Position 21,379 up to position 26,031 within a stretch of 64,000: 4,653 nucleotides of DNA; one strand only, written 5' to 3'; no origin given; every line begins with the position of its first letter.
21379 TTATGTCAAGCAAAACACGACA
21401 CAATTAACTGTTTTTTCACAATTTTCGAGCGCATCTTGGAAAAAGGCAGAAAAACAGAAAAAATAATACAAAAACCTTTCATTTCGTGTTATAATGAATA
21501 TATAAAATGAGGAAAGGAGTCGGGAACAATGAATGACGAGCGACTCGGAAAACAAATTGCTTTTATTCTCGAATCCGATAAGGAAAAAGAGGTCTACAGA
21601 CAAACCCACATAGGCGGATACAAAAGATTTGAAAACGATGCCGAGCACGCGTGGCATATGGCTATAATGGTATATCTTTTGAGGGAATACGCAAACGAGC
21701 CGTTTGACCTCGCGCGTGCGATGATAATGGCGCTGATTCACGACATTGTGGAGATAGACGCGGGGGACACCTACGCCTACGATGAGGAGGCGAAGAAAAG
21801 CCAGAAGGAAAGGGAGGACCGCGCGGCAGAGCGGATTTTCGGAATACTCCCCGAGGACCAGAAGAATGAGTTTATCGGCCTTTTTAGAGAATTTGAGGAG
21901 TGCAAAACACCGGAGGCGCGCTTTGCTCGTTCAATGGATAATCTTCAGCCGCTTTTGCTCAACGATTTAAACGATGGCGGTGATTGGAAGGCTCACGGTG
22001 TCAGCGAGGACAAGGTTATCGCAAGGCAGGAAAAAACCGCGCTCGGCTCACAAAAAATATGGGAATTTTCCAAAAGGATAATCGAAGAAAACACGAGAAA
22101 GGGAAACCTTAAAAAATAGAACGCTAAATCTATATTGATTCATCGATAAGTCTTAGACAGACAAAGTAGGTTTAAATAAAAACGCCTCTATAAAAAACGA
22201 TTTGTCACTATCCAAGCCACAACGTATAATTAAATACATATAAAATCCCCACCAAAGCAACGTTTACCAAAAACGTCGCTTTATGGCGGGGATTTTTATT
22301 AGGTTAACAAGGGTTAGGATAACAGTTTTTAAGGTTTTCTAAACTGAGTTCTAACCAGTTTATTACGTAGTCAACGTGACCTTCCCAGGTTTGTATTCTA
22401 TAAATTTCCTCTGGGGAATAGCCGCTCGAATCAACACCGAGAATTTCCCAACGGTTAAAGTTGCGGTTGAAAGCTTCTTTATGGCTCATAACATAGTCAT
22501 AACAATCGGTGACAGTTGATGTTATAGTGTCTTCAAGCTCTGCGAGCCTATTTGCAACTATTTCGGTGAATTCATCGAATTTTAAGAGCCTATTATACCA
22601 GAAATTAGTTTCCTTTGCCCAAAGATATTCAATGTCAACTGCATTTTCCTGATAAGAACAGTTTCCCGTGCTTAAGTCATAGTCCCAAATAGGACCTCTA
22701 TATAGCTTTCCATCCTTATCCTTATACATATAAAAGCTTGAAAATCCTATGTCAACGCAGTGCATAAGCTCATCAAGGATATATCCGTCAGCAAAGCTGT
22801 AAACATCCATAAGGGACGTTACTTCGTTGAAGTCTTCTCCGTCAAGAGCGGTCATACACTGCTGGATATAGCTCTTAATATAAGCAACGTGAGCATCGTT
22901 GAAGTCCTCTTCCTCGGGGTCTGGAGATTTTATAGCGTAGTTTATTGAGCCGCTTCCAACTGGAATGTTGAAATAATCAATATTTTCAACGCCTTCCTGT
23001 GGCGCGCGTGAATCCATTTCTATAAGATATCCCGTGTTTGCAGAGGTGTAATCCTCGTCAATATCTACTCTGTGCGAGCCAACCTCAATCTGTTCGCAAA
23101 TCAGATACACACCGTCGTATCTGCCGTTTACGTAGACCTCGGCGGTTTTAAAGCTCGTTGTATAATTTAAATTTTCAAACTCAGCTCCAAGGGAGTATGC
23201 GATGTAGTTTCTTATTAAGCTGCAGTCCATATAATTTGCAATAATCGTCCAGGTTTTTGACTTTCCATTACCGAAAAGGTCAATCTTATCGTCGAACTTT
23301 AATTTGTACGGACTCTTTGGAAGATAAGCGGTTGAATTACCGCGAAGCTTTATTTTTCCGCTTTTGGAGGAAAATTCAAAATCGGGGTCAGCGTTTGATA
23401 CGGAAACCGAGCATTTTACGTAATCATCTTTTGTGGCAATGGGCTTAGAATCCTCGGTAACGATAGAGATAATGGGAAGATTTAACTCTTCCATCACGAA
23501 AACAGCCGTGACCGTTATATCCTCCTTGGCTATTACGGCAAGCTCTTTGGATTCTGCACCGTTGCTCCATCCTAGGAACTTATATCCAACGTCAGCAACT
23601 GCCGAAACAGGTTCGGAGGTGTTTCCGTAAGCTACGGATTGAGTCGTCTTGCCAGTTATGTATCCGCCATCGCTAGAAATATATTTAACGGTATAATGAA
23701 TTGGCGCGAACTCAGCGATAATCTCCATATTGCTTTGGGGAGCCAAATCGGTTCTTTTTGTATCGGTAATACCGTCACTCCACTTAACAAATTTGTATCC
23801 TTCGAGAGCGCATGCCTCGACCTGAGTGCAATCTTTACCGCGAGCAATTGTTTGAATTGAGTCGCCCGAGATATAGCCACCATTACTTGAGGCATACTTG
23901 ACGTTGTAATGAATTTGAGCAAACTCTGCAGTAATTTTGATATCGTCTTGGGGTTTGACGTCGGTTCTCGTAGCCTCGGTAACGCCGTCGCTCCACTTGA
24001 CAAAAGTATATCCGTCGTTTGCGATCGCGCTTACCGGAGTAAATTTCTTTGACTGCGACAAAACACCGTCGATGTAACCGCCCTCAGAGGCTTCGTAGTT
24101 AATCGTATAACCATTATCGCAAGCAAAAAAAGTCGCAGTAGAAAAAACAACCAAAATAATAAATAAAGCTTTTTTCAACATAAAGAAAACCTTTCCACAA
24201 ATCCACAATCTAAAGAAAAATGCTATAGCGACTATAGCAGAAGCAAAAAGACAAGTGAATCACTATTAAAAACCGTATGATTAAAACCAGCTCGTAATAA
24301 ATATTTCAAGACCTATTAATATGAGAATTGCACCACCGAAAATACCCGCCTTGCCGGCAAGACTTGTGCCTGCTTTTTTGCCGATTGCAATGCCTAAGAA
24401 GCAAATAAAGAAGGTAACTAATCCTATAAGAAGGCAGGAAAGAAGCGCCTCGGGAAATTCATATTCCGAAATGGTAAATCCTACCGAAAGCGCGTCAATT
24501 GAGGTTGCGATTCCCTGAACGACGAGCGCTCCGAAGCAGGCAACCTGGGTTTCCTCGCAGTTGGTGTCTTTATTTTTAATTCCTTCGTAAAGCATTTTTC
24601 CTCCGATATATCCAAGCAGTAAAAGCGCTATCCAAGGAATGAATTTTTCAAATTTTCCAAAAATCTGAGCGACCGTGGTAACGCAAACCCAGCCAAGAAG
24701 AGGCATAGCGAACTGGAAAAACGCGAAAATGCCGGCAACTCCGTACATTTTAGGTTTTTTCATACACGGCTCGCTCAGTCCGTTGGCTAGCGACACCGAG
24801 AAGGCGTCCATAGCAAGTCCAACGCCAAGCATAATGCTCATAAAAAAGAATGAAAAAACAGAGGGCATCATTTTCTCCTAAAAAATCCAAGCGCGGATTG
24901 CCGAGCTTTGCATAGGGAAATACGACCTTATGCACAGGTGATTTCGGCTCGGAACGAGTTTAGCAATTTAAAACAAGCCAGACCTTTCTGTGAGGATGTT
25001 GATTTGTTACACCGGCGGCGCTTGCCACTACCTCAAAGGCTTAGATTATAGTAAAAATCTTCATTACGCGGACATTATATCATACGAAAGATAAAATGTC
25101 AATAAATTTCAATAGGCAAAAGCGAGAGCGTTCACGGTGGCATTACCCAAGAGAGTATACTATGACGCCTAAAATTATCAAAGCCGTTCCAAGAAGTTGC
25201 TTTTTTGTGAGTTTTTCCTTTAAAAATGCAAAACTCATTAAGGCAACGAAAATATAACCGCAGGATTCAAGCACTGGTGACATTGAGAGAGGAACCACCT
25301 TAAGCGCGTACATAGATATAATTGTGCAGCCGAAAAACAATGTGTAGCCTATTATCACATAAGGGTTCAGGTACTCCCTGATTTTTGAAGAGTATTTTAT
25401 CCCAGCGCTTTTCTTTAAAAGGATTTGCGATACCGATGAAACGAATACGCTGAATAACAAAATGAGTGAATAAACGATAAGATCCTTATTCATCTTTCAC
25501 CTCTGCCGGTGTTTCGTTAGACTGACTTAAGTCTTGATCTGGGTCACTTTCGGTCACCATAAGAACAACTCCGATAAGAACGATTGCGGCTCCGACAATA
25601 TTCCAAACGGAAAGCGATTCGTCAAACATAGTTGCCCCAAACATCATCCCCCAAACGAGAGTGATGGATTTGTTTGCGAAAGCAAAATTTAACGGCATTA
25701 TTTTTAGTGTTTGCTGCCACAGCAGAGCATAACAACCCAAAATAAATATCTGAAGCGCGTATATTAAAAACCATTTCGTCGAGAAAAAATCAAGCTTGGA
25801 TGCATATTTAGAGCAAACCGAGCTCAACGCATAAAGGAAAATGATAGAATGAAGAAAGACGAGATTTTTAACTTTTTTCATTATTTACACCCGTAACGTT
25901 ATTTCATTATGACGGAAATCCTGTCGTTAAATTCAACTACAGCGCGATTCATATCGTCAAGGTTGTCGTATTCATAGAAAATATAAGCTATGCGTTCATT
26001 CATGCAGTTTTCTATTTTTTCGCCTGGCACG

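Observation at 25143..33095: Arn-like seven-gene operon in a Gram-positive spore former: candidate undescribed lipid-linked amino-sugar surface-modification system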

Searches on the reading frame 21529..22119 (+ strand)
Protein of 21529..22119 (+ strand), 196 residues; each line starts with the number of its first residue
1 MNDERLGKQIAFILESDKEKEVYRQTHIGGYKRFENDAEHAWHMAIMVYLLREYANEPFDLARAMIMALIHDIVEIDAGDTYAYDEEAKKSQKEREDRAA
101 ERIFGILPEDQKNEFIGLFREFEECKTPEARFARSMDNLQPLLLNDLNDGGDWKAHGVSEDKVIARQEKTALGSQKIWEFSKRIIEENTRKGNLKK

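Call 31: search_protein_families(library=pfam, proteins=[window:21529-22119:+], max_evalue=0.0001)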
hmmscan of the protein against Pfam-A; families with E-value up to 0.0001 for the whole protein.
window:21529-22119:+ (196 aa): 3 families
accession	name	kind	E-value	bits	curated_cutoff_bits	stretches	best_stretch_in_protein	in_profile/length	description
PF13023.12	HD_3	-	1.1e-50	172.2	22.5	1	17-178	2-165/165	HD domain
PF12917.13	YfbR-like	-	5e-11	43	25.9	1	34-142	23-138/182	5'-deoxynucleotidase YfbR-like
PF01966.28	HD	-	1.5e-06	28.9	22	1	39-140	3-114/116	HD domain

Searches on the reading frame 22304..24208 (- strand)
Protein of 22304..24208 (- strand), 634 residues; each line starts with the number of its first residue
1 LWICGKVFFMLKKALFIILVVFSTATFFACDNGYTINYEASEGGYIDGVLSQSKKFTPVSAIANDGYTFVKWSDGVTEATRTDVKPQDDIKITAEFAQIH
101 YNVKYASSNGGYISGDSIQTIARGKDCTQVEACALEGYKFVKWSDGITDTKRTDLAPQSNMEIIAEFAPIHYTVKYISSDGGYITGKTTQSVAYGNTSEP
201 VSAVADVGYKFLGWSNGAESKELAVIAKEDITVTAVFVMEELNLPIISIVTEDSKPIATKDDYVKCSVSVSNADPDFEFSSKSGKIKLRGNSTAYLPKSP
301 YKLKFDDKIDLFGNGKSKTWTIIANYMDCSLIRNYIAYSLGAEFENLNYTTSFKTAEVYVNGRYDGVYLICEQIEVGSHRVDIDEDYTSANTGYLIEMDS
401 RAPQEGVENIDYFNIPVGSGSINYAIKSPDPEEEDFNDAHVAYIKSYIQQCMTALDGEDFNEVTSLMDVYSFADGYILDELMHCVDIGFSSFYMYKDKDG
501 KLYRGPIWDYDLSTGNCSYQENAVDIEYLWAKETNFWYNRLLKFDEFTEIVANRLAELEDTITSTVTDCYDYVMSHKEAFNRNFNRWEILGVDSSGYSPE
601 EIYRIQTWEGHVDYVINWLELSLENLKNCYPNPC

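Call 3: search_protein_families(library=pfam, proteins=[window:22304-24208:-], max_evalue=0.01)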
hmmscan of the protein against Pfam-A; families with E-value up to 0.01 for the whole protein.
window:22304-24208:- (634 aa): 3 families
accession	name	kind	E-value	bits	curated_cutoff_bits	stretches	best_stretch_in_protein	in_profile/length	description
PF08757.17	CotH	-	1.5e-40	140.1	23.8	1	286-621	1-317/322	CotH kinase protein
PF18998.6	Flg_new_2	-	1.1e-23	83.5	23.6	3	101-170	1-72/73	Divergent InlB B-repeat domain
PF09479.16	Flg_new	-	2.2e-14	53.7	27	3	172-235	1-64/65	Listeria-Bacteroides repeat domain (List_Bact_rpt)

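Call 4: search_protein_families(library=ncbifam, proteins=[window:22304-24208:-], max_evalue=0.01)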
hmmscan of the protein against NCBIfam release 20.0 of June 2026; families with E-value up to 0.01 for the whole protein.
window:22304-24208:- (634 aa): 2 families
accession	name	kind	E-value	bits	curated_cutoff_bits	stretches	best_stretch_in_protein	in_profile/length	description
TIGR02543.1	List_Bact_rpt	repeat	2.3e-06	27.8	20.95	0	65-99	4-43/44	TIGR02543 family repeat protein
NF033188.1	internalin_H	exception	1.5e-05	23.8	1050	1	131-217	370-455/548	InlH/InlC2 family class 1 internalin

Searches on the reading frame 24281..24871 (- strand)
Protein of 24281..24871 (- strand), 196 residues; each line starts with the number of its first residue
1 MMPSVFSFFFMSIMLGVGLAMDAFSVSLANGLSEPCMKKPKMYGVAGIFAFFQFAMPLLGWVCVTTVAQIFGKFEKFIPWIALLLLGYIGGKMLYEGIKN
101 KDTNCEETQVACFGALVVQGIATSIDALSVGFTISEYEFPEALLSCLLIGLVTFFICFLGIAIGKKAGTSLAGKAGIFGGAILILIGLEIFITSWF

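Call 3: search_protein_families(library=pfam, proteins=[window:24281-24871:-], max_evalue=0.01)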
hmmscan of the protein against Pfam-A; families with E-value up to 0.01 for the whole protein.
window:24281-24871:- (196 aa): 2 families
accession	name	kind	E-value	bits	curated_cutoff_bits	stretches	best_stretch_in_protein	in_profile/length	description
PF02659.21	Mntp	-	2.5e-37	128.5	24.4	1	39-191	4-152/152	Putative manganese efflux pump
PF07786.18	HGSNAT_cat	-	0.00023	21.2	22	1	52-118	142-208/222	Heparan-alpha-glucosaminide N-acetyltransferase, catalytic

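Call 4: search_protein_families(library=ncbifam, proteins=[window:24281-24871:-], max_evalue=0.01)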
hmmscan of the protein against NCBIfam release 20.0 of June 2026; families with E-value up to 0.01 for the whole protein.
window:24281-24871:- (196 aa): 2 families
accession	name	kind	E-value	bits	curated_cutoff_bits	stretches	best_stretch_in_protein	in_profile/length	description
NF008546.0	PRK11469.1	equivalog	5e-22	78.5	214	1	12-194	6-185/188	manganese efflux pump MntP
TIGR02840.1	spore_YtaF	equivalog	8.4e-07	28.7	149.6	1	120-191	7-79/206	sporulation membrane protein YtaF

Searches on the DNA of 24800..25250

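Call 72: search_rna_families(source=window, start=24800, end=25250, threshold=evalue, max_evalue=1)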
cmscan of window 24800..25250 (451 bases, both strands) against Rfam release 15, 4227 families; matches with E-value up to 1: 2.
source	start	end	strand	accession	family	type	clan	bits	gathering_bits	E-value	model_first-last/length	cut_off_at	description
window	25200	25245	+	RF00245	mir-19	Gene; miRNA;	CL00110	21.1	50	0.16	1-79/79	no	mir-19 microRNA precursor family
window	24906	24975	+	RF01464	rliA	Gene; sRNA;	-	16.2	50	0.72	1-224/224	no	Listeria sRNA rliA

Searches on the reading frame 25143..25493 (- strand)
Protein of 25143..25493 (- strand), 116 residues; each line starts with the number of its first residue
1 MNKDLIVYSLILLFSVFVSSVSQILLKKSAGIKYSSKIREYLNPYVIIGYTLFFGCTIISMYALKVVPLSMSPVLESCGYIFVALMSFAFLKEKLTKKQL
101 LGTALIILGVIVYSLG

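Call 3: search_protein_families(library=pfam, proteins=[window:25143-25493:-], max_evalue=0.01)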
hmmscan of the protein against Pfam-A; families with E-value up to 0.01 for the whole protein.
window:25143-25493:- (116 aa): 6 families
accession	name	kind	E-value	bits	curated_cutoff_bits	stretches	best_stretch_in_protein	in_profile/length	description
PF00892.27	EamA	-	1.3e-09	38.9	28.2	1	41-114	62-134/135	EamA-like transporter family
PF08449.17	UAA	-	5.4e-05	22.9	26.2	1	8-115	31-140/311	UAA transporter family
PF03151.22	TPT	-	7.6e-05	22.7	30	1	13-114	36-136/291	Triose-phosphate Transporter family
PF10639.15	TMEM234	-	0.00046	20.7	30.1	1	42-112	40-111/113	Putative transmembrane family 234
PF00893.25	Multi_Drug_Res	-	0.0036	18.2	23.7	1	18-106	12-93/93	Small Multidrug Resistance protein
PF08627.16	CRT-like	-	0.0046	16.4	26.9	0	83-112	108-137/335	CRT-like, chloroquine-resistance transporter-like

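Call 4: search_protein_families(library=ncbifam, proteins=[window:25143-25493:-], max_evalue=0.01)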
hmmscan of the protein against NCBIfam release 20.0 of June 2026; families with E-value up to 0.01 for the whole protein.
window:25143-25493:- (116 aa): 9 families
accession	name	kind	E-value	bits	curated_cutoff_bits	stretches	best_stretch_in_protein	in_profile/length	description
NF051481.1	EbrA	exception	2e-08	34.5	160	1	7-113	3-102/104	SMR family multidrug efflux transporter EbrA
TIGR03340.1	phn_DUF6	hypoth_equivalog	6.7e-07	29.2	288.15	1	8-112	179-280/281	phosphonate utilization associated putative membrane protein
NF011625.2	PRK15051.1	equivalog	7.5e-07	29.3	92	1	10-113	4-107/111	4-amino-4-deoxy-L-arabinose-phosphoundecaprenol flippase subunit ArnE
NF051482.1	EbrB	exception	2.7e-05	24.8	160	1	24-113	19-101/105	SMR family multidrug efflux transporter EbrB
NF002816.2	PRK02971.1-2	equivalog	0.00012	22.5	99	1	46-112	50-115/120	4-amino-4-deoxy-L-arabinose-phosphoundecaprenol flippase subunit ArnF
NF033137.0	SMR_qac_int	equivalog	0.00013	22.5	188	1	11-115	5-102/109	Qac family quaternary ammonium compound efflux SMR transporter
TIGR00950.1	2A78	equivalog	0.0004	19.9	230.2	1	39-112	43-116/264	carboxylate/amino acid/amine transporter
NF000067.2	SMR_qac_FL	exception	0.0046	17.5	205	1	12-114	7-102/110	quaternary ammonium compound efflux SMR transporter QacL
NF008523.0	PRK11453.1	equivalog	0.0062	16.2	472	1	47-112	63-129/299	O-acetylserine/cysteine exporter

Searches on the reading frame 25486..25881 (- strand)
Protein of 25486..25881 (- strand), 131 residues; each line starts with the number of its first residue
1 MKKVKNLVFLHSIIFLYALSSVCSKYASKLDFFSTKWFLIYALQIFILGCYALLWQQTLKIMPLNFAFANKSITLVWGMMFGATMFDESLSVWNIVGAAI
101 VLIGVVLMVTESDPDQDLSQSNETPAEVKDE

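Call 3: search_protein_families(library=pfam, proteins=[window:25486-25881:-], max_evalue=0.01)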
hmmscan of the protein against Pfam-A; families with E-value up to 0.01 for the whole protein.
window:25486-25881:- (131 aa): 1 family
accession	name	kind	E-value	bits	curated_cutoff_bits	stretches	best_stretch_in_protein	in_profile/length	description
PF00892.27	EamA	-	3.4e-05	24.6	28.2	1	9-109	35-134/135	EamA-like transporter family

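Call 4: search_protein_families(library=ncbifam, proteins=[window:25486-25881:-], max_evalue=0.01)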
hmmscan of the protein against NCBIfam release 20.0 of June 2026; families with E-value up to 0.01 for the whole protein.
window:25486-25881:- (131 aa): 10 families
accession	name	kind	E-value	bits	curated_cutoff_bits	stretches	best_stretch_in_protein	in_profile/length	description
NF011625.2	PRK15051.1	equivalog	4.6e-07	30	92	1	35-109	34-108/111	4-amino-4-deoxy-L-arabinose-phosphoundecaprenol flippase subunit ArnE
NF002816.2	PRK02971.1-2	equivalog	2.7e-05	24.6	99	1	42-110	43-118/120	4-amino-4-deoxy-L-arabinose-phosphoundecaprenol flippase subunit ArnF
NF051481.1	EbrA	exception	0.00032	21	160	1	43-108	33-102/104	SMR family multidrug efflux transporter EbrA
NF000384.1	QacCGHJ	equivalog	0.00048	20.4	160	1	23-109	16-101/107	QacCGHJ group quaternary ammonium compound efflux SMR transporter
NF000279.1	qac_SMR_H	exception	0.00055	20.3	205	1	22-110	15-102/107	quaternary ammonium compound efflux SMR transporter QacH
NF050091.1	ArAmAcExpYddG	equivalog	0.00064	19.3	300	1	39-117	66-144/285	aromatic amino acid exporter YddG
NF007767.1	PRK10452.1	equivalog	0.0011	19.2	122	1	47-111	40-104/120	multidrug/spermidine efflux SMR transporter subunit MdtJ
NF000277.1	qac_SMR_G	exception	0.002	18.4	200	1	28-108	21-100/107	quaternary ammonium compound efflux SMR transporter QacG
NF051482.1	EbrB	exception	0.0048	17.5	160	1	7-109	4-102/105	SMR family multidrug efflux transporter EbrB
NF012170.0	qac_SMR_J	exception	0.0054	17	210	1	29-108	22-100/107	quaternary ammonium compound efflux SMR transporter QacJ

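Call 54: search_protein_families(library=ncbifam, alignment_id=A3, max_evalue=0.001)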
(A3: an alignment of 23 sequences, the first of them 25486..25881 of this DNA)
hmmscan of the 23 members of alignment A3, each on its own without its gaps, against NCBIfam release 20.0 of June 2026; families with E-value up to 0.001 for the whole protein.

A. member 1, window:25486-25881:- (131 aa): 6 families
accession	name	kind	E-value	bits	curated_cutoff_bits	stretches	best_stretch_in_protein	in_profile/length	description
NF011625.2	PRK15051.1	equivalog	4.6e-07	30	92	1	35-109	34-108/111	4-amino-4-deoxy-L-arabinose-phosphoundecaprenol flippase subunit ArnE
NF002816.2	PRK02971.1-2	equivalog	2.7e-05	24.6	99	1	42-110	43-118/120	4-amino-4-deoxy-L-arabinose-phosphoundecaprenol flippase subunit ArnF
NF051481.1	EbrA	exception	0.00032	21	160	1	43-108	33-102/104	SMR family multidrug efflux transporter EbrA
NF000384.1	QacCGHJ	equivalog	0.00048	20.4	160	1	23-109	16-101/107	QacCGHJ group quaternary ammonium compound efflux SMR transporter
NF000279.1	qac_SMR_H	exception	0.00055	20.3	205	1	22-110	15-102/107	quaternary ammonium compound efflux SMR transporter QacH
NF050091.1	ArAmAcExpYddG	equivalog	0.00064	19.3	300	1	39-117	66-144/285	aromatic amino acid exporter YddG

B. families by the number of members that match (of 23 scanned): 19 families
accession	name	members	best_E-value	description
NF011625.2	PRK15051.1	20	4.5e-09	4-amino-4-deoxy-L-arabinose-phosphoundecaprenol flippase subunit ArnE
NF051482.1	EbrB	16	1.8e-06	SMR family multidrug efflux transporter EbrB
TIGR03340.1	phn_DUF6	13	6.7e-07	phosphonate utilization associated putative membrane protein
NF051481.1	EbrA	11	2.7e-09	SMR family multidrug efflux transporter EbrA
NF002816.2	PRK02971.1-2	10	9.9e-08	4-amino-4-deoxy-L-arabinose-phosphoundecaprenol flippase subunit ArnF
NF007767.1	PRK10452.1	9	3.8e-06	multidrug/spermidine efflux SMR transporter subunit MdtJ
TIGR00950.1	2A78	7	8.7e-05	carboxylate/amino acid/amine transporter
NF000384.1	QacCGHJ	4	8.9e-05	QacCGHJ group quaternary ammonium compound efflux SMR transporter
NF000279.1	qac_SMR_H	4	0.00055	quaternary ammonium compound efflux SMR transporter QacH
NF033137.0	SMR_qac_int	3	2.7e-05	Qac family quaternary ammonium compound efflux SMR transporter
NF033469.1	SMR_qac_bcrB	3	0.0001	quaternary ammonium compound efflux SMR transporter BcrB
NF050091.1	ArAmAcExpYddG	2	6.3e-05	aromatic amino acid exporter YddG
NF000023.1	qac_SMR_C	2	7.4e-05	quaternary ammonium compound efflux SMR transporter QacC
NF008512.1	PRK11431.1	2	0.00058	quaternary ammonium compound efflux SMR transporter SugE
NF007934.1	PRK10650.1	1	1.5e-05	multidrug/spermidine efflux SMR transporter subunit MdtI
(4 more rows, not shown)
